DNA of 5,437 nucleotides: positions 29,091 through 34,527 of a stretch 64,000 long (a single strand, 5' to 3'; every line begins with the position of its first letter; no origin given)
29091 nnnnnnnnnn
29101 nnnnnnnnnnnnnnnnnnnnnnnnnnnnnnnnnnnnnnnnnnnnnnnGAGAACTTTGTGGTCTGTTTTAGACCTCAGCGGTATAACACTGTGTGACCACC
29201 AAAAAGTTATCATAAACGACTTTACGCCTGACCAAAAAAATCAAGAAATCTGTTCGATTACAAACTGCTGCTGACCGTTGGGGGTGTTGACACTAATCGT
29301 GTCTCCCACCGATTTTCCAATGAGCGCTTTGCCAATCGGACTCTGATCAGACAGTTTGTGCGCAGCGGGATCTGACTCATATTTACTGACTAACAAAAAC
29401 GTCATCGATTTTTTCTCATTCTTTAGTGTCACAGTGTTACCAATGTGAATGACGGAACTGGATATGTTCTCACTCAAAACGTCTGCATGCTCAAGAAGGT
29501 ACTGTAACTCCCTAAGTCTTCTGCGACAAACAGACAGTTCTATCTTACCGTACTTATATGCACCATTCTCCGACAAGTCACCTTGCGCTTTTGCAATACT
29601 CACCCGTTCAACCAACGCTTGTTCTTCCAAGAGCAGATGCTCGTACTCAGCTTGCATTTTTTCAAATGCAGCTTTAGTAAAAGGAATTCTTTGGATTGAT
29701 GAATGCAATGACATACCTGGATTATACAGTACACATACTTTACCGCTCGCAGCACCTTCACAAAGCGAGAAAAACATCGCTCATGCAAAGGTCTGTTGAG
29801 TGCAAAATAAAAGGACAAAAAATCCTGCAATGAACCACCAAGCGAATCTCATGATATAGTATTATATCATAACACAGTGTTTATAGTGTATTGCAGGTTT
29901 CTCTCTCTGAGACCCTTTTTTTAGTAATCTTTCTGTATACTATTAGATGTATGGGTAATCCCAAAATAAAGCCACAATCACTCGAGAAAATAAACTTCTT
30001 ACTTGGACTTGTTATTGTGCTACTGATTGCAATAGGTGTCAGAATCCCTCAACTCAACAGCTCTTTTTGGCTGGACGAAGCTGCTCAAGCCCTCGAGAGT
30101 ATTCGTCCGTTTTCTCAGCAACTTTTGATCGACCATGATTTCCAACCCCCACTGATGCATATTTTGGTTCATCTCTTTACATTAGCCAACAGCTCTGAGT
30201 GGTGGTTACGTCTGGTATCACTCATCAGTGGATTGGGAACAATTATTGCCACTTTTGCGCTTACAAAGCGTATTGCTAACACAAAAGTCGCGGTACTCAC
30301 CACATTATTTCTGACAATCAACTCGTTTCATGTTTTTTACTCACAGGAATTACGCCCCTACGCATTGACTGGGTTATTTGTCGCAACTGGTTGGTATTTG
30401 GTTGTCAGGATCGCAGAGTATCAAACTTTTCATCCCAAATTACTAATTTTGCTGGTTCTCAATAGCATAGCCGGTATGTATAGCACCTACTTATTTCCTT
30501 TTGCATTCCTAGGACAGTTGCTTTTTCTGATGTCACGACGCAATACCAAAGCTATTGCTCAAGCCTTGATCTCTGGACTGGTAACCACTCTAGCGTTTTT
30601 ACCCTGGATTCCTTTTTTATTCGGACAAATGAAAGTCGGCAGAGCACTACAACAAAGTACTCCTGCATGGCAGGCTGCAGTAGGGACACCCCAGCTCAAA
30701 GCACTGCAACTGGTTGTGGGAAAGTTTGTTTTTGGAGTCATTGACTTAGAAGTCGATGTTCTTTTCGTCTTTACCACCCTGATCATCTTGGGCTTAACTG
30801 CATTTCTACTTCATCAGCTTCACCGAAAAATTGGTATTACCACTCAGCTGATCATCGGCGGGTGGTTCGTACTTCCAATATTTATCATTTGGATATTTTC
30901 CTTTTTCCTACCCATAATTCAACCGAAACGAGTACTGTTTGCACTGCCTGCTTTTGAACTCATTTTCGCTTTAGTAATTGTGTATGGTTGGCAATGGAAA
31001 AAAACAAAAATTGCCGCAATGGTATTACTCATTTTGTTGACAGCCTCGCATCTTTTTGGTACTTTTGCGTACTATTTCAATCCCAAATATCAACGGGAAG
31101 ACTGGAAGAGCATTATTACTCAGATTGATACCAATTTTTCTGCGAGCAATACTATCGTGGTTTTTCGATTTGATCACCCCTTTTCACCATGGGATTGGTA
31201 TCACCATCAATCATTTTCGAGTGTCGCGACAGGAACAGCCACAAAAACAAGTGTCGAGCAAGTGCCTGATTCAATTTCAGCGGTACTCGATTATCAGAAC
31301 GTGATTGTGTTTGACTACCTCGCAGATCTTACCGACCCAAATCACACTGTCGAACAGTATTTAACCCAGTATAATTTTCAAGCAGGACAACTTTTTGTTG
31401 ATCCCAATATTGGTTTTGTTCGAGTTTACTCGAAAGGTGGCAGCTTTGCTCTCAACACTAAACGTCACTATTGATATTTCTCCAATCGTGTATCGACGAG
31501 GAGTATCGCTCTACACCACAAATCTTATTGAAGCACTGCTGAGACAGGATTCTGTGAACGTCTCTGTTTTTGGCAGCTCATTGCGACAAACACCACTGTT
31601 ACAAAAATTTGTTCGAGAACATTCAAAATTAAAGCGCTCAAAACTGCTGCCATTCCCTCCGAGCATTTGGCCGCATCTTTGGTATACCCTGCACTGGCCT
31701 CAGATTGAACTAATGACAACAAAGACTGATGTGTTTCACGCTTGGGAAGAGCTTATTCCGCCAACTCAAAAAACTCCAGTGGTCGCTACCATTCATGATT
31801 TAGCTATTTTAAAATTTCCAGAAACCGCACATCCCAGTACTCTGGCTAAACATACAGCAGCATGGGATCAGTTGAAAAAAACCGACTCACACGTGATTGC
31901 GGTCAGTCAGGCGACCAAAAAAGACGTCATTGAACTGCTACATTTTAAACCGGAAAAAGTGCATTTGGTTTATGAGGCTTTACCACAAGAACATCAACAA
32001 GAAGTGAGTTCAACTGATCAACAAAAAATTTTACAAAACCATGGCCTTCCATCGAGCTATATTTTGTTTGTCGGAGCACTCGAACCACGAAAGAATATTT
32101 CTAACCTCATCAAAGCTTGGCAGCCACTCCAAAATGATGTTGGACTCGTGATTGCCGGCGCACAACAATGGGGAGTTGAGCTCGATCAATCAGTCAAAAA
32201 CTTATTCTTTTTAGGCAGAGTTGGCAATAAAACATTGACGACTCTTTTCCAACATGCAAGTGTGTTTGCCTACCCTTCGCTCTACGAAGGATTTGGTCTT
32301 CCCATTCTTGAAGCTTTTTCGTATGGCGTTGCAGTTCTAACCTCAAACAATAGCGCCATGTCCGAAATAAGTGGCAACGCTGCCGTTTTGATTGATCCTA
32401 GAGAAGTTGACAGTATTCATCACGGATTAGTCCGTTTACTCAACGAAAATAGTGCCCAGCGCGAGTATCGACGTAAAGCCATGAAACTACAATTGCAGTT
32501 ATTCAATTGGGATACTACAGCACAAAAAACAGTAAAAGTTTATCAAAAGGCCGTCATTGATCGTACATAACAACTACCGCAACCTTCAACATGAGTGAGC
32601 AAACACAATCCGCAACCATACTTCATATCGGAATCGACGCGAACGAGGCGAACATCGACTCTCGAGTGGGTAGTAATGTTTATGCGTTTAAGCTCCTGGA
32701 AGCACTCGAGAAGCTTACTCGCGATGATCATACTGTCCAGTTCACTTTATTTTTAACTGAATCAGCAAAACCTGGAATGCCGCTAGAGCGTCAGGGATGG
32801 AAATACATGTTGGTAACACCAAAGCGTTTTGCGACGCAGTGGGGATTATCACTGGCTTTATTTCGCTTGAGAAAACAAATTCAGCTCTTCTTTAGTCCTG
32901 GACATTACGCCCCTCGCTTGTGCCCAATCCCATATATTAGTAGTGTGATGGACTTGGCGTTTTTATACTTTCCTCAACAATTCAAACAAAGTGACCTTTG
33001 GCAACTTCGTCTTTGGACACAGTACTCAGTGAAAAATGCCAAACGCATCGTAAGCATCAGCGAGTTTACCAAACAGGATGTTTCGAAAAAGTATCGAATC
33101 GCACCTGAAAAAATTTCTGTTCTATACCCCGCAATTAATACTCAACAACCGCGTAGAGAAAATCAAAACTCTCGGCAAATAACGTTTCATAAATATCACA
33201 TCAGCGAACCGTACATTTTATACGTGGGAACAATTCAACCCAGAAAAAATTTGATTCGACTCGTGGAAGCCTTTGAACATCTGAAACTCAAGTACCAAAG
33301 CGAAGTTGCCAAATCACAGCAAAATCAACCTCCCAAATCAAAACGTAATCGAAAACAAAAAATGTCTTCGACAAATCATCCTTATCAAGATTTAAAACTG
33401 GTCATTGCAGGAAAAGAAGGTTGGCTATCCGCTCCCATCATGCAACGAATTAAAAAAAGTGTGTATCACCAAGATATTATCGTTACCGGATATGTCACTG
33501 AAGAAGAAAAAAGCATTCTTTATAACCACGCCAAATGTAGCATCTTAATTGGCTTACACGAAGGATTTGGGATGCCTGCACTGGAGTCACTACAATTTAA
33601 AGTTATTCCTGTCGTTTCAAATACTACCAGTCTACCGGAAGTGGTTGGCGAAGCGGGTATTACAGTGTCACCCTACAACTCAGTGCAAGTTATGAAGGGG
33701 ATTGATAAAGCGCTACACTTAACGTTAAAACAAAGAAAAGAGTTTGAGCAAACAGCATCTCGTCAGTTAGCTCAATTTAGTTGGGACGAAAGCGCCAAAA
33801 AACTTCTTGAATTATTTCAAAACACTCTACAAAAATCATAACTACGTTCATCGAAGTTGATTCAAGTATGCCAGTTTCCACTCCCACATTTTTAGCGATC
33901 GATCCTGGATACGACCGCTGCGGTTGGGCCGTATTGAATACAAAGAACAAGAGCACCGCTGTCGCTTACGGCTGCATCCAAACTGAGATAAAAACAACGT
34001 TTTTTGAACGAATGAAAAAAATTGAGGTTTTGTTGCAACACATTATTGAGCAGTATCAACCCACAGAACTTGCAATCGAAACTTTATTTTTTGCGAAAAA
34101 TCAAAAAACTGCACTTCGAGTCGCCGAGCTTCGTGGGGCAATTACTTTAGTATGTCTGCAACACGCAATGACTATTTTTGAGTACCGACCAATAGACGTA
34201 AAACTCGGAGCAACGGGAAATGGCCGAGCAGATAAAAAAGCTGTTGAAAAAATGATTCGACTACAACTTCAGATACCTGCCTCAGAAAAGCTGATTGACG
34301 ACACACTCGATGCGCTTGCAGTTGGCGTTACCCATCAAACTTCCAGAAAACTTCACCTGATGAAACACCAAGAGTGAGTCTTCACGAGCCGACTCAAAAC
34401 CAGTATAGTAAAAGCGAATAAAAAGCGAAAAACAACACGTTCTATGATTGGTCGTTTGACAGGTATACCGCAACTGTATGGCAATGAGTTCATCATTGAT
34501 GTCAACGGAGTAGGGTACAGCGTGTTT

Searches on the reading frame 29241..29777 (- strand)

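Call 32: search_protein_families(library=pfam, proteins=[window:29241-29777:-], max_evalue=0.0001)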
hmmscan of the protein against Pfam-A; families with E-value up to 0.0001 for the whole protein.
window:29241-29777:- (178 aa): 2 families
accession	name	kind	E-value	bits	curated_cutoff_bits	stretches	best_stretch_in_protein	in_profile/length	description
PF01272.25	GreA_GreB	-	6.2e-21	74.6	26.9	1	107-177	3-75/77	Transcription elongation factor, GreA/GreB, C-term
PF03449.20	GreA_GreB_N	-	2.6e-16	60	24.5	1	31-100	1-71/71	Transcription elongation factor, N-terminal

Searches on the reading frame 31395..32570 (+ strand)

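Call 32: search_protein_families(library=pfam, proteins=[window:31395-32570:+], max_evalue=0.0001)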
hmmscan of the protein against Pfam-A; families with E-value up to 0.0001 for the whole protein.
window:31395-32570:+ (391 aa): 4 families
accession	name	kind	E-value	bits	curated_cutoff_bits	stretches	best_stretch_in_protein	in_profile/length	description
PF00534.26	Glycos_transf_1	-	2.8e-28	99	26.4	1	220-362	15-169/172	Glycosyl transferases group 1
PF13692.12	Glyco_trans_1_4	-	5e-24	85.6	27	1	222-350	3-141/142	Glycosyl transferases group 1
PF13439.12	Glyco_transf_4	-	1e-12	48.9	28.5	1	36-193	3-163/170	Glycosyltransferase Family 4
PF20706.3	GT4-conflict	-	1.4e-06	28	26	1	223-350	200-338/385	Family 4 Glycosyltransferase in conflict systems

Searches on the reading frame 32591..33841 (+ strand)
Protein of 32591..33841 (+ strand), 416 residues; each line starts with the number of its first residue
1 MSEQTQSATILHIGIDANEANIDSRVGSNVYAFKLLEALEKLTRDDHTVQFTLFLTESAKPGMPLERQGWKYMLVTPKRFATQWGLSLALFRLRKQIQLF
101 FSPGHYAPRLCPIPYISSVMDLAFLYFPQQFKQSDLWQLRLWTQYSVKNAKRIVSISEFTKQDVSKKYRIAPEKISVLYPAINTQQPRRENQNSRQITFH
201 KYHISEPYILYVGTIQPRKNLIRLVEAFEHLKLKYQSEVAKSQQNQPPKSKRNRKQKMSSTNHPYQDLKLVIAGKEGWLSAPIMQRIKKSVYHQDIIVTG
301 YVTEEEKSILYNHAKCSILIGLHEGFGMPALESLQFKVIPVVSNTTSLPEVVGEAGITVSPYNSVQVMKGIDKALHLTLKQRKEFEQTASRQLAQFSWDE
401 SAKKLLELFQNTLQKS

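Call 32: search_protein_families(library=pfam, proteins=[window:32591-33841:+], max_evalue=0.0001)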
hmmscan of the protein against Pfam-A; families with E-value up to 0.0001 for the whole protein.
window:32591-33841:+ (416 aa): 3 families
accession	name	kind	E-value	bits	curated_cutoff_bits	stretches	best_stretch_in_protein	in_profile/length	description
PF00534.26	Glycos_transf_1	-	6.8e-24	84.8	26.4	1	265-390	45-170/172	Glycosyl transferases group 1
PF13692.12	Glyco_trans_1_4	-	7.3e-16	59.1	27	1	207-375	2-140/142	Glycosyl transferases group 1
PF13439.12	Glyco_transf_4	-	6.1e-10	39.8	28.5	1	28-185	4-169/170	Glycosyltransferase Family 4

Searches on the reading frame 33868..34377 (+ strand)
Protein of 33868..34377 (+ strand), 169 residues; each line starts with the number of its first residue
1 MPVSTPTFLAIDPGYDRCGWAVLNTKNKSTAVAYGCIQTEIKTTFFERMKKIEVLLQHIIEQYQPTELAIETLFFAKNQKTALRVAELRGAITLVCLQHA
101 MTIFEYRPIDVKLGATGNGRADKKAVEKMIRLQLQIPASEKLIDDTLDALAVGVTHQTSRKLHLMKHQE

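Call 32: search_protein_families(library=pfam, proteins=[window:33868-34377:+], max_evalue=0.0001)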
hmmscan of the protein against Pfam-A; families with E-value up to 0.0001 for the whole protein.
window:33868-34377:+ (169 aa): 1 family
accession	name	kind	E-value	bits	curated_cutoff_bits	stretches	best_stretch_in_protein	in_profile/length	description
PF02075.23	RuvC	-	5.7e-37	127.3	22.2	1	9-156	2-148/148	Crossover junction endodeoxyribonuclease RuvC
